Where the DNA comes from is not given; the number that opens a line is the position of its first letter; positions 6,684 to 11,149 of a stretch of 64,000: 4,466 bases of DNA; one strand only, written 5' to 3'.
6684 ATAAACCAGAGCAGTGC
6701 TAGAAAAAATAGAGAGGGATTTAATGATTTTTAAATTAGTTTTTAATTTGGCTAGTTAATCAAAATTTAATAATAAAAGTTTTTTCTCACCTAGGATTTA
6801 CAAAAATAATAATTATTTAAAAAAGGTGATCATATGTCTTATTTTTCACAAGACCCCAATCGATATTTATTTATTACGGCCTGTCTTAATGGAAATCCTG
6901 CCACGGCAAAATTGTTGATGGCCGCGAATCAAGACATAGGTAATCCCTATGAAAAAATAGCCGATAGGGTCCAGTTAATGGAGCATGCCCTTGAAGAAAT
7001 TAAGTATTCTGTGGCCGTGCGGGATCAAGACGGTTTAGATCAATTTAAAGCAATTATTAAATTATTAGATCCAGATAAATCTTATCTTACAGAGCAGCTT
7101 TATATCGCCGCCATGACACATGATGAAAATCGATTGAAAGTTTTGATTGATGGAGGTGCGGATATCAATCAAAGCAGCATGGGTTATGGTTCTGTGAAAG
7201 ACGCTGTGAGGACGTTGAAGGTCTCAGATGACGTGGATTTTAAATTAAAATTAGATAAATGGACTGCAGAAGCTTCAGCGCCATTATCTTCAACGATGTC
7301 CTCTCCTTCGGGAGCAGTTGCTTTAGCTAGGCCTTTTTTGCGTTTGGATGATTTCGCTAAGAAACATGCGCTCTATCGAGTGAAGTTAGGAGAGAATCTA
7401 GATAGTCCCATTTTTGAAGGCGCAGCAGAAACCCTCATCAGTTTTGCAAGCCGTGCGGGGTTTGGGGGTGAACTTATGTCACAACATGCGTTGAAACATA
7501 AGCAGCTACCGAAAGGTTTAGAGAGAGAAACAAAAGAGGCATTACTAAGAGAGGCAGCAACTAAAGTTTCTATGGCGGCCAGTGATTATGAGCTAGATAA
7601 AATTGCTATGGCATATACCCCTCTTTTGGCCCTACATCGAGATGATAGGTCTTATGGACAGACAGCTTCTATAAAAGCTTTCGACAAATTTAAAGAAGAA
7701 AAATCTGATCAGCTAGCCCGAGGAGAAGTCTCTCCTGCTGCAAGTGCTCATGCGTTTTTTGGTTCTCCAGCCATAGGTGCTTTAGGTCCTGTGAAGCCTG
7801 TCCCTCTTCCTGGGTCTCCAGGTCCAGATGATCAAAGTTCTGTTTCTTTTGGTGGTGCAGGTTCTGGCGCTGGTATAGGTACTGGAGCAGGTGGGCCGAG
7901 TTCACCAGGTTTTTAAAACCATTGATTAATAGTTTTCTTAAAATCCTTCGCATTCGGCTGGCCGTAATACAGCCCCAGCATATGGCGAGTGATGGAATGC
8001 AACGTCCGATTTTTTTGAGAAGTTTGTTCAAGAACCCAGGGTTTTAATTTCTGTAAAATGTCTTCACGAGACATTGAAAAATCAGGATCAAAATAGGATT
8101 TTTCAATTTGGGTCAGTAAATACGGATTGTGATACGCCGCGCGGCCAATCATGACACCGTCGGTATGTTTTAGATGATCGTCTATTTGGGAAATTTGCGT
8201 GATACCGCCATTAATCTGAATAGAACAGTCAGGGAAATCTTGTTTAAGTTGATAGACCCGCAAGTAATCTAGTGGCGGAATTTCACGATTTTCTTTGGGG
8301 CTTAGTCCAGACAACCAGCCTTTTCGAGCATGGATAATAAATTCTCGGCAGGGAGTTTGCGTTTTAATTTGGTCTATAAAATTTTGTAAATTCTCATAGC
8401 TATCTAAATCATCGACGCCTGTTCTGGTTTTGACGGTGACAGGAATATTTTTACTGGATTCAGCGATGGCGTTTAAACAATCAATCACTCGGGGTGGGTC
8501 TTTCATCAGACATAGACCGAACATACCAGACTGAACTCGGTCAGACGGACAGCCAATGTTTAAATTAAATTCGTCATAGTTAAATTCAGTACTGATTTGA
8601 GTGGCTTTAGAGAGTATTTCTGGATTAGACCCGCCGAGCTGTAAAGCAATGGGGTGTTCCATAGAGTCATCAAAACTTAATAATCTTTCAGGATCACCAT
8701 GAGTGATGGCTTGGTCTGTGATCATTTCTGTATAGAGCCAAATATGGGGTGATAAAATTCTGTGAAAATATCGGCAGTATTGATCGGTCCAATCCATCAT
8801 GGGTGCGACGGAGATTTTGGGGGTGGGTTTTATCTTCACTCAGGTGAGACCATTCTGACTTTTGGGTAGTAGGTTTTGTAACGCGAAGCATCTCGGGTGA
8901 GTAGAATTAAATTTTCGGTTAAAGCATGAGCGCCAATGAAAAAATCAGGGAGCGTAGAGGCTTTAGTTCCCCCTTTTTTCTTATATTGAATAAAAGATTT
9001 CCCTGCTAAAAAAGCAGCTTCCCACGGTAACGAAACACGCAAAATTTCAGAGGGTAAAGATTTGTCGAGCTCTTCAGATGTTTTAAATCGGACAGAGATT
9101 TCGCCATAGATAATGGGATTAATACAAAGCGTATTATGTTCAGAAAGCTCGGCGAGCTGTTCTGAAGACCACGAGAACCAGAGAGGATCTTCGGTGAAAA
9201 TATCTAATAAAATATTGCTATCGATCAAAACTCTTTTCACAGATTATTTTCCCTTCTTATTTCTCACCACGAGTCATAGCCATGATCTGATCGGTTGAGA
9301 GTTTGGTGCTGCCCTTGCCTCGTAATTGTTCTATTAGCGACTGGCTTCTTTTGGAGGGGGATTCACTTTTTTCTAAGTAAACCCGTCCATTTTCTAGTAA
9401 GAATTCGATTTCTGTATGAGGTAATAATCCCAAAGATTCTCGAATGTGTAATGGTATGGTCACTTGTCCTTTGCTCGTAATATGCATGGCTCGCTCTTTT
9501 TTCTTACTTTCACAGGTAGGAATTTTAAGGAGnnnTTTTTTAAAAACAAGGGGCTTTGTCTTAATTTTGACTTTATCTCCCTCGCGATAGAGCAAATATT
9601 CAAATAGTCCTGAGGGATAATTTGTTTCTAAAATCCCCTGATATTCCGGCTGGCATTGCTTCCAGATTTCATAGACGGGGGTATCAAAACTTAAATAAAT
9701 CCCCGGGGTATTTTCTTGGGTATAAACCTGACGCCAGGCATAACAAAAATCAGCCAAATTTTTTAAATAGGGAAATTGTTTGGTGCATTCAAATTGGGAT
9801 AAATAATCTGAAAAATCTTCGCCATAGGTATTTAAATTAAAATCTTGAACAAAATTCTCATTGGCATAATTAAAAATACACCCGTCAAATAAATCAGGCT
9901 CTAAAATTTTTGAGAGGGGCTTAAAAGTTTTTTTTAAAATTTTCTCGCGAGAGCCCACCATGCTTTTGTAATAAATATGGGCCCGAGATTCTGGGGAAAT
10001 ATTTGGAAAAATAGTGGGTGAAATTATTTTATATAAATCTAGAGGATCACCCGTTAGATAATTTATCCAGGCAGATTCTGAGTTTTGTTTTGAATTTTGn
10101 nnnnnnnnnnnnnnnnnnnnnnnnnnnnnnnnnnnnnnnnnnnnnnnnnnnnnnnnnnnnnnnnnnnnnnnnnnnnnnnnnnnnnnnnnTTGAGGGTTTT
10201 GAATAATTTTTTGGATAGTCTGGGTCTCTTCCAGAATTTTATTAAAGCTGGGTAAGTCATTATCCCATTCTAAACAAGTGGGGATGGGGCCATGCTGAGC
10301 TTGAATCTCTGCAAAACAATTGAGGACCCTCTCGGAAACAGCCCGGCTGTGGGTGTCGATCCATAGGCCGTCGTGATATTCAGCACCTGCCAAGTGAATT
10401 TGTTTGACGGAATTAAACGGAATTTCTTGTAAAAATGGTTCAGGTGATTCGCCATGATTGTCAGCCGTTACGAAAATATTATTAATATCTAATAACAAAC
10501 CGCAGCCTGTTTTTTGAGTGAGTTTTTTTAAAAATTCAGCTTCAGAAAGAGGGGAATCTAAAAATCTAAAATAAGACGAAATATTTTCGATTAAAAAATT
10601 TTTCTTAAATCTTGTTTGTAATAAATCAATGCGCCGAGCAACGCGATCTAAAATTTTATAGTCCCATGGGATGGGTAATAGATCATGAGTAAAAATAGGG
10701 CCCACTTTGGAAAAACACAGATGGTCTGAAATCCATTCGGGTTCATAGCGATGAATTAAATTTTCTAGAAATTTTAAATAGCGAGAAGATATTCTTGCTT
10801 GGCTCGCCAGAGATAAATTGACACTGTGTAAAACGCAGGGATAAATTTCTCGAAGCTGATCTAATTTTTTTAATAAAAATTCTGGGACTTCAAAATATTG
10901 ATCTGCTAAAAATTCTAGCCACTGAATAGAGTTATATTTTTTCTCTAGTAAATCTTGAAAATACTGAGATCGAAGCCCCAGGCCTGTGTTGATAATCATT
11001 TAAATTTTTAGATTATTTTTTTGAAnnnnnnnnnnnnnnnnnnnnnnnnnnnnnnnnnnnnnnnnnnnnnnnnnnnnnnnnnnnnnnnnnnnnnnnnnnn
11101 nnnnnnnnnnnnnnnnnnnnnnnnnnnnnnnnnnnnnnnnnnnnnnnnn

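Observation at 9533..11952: Bufferin-type RiPP gene cluster with a non-canonical architecture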

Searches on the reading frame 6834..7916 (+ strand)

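Call 27: search_protein_families(library=pfam, proteins=[window:6834-7916:+], max_evalue=1)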
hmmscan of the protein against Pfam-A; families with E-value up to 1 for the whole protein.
window:6834-7916:+ (360 aa): 5 families
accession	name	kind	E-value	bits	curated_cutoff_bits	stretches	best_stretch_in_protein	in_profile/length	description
PF13606.12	Ank_3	-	0.019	15.9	22.3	0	9-34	2-27/30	Ankyrin repeat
PF12796.13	Ank_2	-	0.029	15.4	27.3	0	86-117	30-60/90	Ankyrin repeats (3 copies)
PF00023.36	Ank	-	0.091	13.6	21.1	0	89-113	6-30/33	Ankyrin repeat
PF16438.10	DUF5035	-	0.14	12.5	25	1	110-146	23-59/145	Domain of unknown function (DUF5035)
PF20987.3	I-TevI_DNA-bd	-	0.14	12.5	27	1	118-143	21-47/51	Intron-encoded endonuclease 1, DNA-binding domain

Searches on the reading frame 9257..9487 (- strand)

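Call 3: search_protein_families(library=pfam, proteins=[window:9257-9487:-], max_evalue=0.01)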
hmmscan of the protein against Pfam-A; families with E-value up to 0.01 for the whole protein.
window:9257-9487:- (76 aa): 3 families
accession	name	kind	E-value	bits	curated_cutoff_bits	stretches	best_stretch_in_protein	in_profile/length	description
PF04014.23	MazE_antitoxin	-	3.1e-06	27.5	24.7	1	4-43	5-45/48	Antidote-toxin recognition MazE, bacterial antitoxin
PF15937.10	PrlF_antitoxin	-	0.00011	22.8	32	1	2-44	3-46/99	prlF antitoxin for toxin YhaV_toxin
PF14451.12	Ub-Mut7C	-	0.0045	17.3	23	1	14-35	37-57/81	Mut7-C ubiquitin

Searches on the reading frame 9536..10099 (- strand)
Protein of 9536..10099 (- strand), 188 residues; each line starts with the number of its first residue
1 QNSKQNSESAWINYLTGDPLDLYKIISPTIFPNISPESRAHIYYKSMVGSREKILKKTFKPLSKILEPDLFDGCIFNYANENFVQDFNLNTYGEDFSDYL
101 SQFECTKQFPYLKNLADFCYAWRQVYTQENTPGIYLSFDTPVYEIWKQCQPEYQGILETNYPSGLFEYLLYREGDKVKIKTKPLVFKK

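Call 54: predict_structure(alignment_id=A7)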
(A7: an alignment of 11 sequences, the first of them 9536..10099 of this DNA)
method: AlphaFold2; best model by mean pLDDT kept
length: 188 residues; sequences in the alignment: 11
mean_pLDDT: 85.1   pTM: 0.77
mean pLDDT of the five models: 85.1, 84.2, 81.2, 81.1, 81.0
residues with pLDDT >= 90: 102; 70-90: 58; 50-70: 22; < 50: 6
segments of 3 or more residues with pLDDT < 50: 1-4
pLDDT, mean of each block of 10 residues (from residue 1): 57 71 66 76 84 95 94 95 79 93 88 96 93 93 95 90 91 95 61
secondary structure, 60 per line:
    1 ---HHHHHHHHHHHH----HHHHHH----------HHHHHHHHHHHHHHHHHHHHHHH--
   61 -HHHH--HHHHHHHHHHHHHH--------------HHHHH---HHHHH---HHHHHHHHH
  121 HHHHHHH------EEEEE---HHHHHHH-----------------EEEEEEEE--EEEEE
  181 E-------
elements in order: H4-15 H20-25 H36-58 H62-65 H68-81 H96-100 H104-108 H112-127 E134-138 H142-148 E166-173 E176-181

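Call 56: fold_search(model_id=the predicted structure, library=pdb)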
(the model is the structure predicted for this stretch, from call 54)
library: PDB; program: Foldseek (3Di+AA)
matches with E <= 10: 47; with E <= 0.001: 0
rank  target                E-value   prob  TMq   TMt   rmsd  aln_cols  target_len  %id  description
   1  8hci_A                7.6e-03  1.00  0.52  0.39   6.4       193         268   13  Crystal structure of a holoenzyme Fe-free TglHI for Pseudomonas syringae Peptidyl (S) 2-mercaptoglycine biosynthesis (released 2023-08-23)
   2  8hi7_A                9.3e-03  1.00  0.54  0.40   6.8       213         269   11  Crystal structure of a holoenzyme TglHI with two Fe irons for Pseudomonas syringae Peptidyl (S) 2-mercaptoglycine bios (released 2023-08-23)
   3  3dee                  1.2e-01  1.00  0.56  0.52   3.4       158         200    9  CRYSTAL STRUCTURE OF A PUTATIVE REGULATORY PROTEIN INVOLVED IN TRANSCRIPTION (NGO1945) FROM NEISSERIA GONORRHOEAE FA 109 (released 2008-08-05)
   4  5yqr                  1.2e+00  0.08  0.20  0.15  16.4       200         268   10  Crystal structure of the PH-like domain of Lam6 (released 2018-01-31)
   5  9q6a_A                2.0e+00  0.05  0.17  0.16  20.6       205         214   13  Crystal structure of octameric COMMD-like protein MBK5214510 from Flavobacteriaceae bacterium (released 2025-10-01)
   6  9q6c_A                2.4e+00  0.06  0.19  0.17  22.9       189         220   13  Cryo-EM structure of octameric COMMD-like protein MBK5214510 from Flavobacteriaceae bacterium (released 2025-10-01)
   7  5day_A                2.8e+00  0.07  0.23  0.24  20.0       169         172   13  The structure of NAP1-Related Protein(NRP1) in Arabidopsis (released 2016-09-21)
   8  9q6a_B                3.6e+00  0.03  0.17  0.16  22.3       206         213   14  Crystal structure of octameric COMMD-like protein MBK5214510 from Flavobacteriaceae bacterium (released 2025-10-01)
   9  4yx7_F                4.0e+00  0.10  0.25  0.24  10.6       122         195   14  Complex of SpaO(SPOA1,2) and OrgB(APAR)::T4lysozyme fusion protein (released 2015-06-03)
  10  224l                  4.2e+00  0.10  0.24  0.27  11.1       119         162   11  THE ENERGETIC COST AND THE STRUCTURAL CONSEQUENCES OF BURYING A HYDROXYL GROUP WITHIN THE CORE OF A PROTEIN DETERMINED F (released 1994-01-31)
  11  9cy7_B                4.2e+00  0.03  0.16  0.06  17.5       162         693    6  Structure of S.pombe Dis3L2 in complex with oligoU RNA substrate (released 2025-08-06)
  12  9cy7_A                4.6e+00  0.03  0.16  0.06  17.4       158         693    6  Structure of S.pombe Dis3L2 in complex with oligoU RNA substrate (released 2025-08-06)
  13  6iih_A                4.9e+00  0.06  0.19  0.10  13.1       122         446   10  crystal structure of mitochondrial calcium uptake 2(MICU2) (released 2019-08-14)
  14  8b6f_AA               4.9e+00  0.02  0.19  0.07  19.6       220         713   15  Cryo-EM structure of NADH:ubiquinone oxidoreductase (complex-I) from respiratory supercomplex of Tetrahymena thermoph (released 2023-03-29)
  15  1l46                  5.1e+00  0.08  0.24  0.27  11.7       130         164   12  CUMULATIVE SITE-DIRECTED CHARGE-CHANGE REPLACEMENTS IN BACTERIOPHAGE T4 LYSOZYME SUGGEST THAT LONG-RANGE ELECTROSTATIC I (released 1991-10-15)
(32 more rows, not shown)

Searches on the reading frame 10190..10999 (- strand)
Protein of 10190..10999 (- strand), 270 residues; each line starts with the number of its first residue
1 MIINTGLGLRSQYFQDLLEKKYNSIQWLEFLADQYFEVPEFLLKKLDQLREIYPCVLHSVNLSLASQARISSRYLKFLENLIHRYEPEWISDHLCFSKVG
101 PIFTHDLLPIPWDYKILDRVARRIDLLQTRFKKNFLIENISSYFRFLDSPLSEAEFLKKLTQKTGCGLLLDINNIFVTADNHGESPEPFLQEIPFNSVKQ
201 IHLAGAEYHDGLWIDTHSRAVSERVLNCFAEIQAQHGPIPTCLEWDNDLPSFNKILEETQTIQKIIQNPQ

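Call 78: search_solved_structures(query=window:10190-10999:-, max_evalue=0.001, show_alignments=5)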
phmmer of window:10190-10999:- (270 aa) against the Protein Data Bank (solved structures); distinct sequences matched with E-value up to 0.001: 8.
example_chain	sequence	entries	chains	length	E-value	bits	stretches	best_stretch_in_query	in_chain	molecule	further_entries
3bww_A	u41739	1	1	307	2.5e-33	118.8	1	5-207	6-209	Protein of unknown function DUF692/COG3220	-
8hci_D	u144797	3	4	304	7.7e-16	61.5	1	87-248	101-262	DUF692 family protein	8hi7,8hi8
7dz9_B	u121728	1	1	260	2.7e-14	56.5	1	32-235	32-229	cpMbnB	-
7dz9_A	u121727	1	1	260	2.7e-14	56.4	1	32-235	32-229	MbnB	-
7tcr_A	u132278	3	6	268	7.4e-09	38.6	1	22-239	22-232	Methanobactin biosynthesis cassette protein MbnB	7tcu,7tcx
7fc0_B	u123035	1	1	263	5.9e-08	35.6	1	23-228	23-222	Methanobactin biosynthesis cassette protein MbnB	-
7fc0_E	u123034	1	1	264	6e-08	35.6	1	23-228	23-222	Methanobactin biosynthesis cassette protein MbnB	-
7tcw_A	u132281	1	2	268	1.2e-07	34.6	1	22-236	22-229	Methanobactin biosynthesis cassette protein MbnB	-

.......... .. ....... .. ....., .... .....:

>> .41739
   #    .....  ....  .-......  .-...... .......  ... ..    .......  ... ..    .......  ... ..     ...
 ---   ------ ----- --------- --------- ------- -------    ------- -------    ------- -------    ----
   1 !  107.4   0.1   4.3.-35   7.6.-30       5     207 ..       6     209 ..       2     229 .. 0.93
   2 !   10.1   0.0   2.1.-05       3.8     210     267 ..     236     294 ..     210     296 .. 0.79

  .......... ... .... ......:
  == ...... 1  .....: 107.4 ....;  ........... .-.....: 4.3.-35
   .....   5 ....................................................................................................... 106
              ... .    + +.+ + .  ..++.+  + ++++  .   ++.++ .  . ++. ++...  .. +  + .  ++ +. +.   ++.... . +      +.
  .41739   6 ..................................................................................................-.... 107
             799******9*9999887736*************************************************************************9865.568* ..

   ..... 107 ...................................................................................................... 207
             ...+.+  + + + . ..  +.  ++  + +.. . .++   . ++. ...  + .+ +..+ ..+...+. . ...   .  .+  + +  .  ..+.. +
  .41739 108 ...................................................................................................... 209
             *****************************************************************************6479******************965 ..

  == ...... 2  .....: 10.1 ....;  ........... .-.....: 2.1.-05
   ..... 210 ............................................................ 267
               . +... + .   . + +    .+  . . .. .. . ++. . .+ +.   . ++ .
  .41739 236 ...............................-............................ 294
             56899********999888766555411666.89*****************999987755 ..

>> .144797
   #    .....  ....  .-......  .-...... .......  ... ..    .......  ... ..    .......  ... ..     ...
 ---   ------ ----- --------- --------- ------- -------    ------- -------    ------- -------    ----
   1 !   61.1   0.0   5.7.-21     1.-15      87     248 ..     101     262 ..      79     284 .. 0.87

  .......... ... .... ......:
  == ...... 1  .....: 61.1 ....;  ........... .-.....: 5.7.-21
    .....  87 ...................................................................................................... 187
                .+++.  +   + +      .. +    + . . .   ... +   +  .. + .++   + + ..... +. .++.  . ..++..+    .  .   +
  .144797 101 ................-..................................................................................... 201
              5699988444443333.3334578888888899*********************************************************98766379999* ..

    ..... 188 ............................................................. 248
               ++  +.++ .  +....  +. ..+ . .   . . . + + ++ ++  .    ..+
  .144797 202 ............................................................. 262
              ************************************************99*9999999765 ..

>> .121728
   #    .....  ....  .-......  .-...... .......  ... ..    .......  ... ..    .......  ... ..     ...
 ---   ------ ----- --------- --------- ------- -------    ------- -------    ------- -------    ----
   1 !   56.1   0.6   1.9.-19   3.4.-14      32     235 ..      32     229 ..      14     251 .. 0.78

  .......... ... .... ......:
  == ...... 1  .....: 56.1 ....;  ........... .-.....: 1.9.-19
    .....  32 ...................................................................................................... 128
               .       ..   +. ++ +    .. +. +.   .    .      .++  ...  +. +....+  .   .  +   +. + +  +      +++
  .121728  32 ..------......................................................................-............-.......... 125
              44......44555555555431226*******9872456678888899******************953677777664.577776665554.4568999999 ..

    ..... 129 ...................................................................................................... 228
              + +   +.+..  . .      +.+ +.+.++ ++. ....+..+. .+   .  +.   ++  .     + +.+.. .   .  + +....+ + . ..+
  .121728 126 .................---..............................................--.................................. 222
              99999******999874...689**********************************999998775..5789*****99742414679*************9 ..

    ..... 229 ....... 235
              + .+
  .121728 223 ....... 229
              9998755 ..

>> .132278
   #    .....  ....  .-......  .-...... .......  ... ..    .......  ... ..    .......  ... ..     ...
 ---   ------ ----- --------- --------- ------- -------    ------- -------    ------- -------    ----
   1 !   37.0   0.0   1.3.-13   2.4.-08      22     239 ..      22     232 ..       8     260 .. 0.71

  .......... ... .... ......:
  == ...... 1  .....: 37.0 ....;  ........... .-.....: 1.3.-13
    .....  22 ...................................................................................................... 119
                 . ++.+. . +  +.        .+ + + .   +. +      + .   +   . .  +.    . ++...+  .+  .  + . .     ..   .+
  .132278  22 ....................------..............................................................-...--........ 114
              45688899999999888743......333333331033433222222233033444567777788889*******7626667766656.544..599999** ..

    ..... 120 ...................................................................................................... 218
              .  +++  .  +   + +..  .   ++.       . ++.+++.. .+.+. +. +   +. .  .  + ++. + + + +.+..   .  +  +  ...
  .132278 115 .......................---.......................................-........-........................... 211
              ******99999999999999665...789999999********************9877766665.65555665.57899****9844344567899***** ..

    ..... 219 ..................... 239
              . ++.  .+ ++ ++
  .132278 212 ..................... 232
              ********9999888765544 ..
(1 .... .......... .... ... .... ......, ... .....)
